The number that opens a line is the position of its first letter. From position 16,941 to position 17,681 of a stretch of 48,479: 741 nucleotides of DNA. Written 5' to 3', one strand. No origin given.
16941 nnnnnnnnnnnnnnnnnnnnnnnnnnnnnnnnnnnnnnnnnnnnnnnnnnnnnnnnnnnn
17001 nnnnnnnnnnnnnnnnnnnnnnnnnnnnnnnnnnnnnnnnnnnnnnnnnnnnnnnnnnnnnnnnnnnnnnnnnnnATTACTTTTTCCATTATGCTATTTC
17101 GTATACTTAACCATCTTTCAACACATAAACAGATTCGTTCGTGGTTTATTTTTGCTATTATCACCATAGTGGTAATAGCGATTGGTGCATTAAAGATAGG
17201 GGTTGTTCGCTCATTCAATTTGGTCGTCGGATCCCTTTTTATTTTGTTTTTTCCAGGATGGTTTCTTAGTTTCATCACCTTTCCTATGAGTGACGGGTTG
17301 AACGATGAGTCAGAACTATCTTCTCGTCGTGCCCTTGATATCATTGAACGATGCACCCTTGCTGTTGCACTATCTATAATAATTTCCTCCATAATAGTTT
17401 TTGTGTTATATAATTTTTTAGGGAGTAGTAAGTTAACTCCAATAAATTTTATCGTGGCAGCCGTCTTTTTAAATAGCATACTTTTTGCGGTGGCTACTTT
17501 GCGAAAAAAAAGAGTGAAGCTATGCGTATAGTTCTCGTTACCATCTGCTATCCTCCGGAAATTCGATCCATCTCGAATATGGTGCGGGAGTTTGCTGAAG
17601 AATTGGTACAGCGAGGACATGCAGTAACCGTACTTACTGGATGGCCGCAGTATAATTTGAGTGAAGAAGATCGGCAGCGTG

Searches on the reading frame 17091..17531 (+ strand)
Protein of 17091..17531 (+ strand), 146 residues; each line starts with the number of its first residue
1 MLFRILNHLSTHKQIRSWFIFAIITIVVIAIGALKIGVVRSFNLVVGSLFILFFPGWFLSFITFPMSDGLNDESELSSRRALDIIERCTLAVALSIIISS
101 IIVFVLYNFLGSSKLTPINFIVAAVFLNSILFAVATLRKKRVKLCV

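Call 74: search_protein_families(library=pfam, proteins=[window:17091-17531:+], max_evalue=0.001)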
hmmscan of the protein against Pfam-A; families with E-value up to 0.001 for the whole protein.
window:17091-17531:+ (146 aa): 1 family
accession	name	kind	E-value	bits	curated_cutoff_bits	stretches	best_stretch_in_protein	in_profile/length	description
PF07760.16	DUF1616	-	1.6e-12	47.6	31.6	1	20-142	3-120/307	Protein of unknown function (DUF1616)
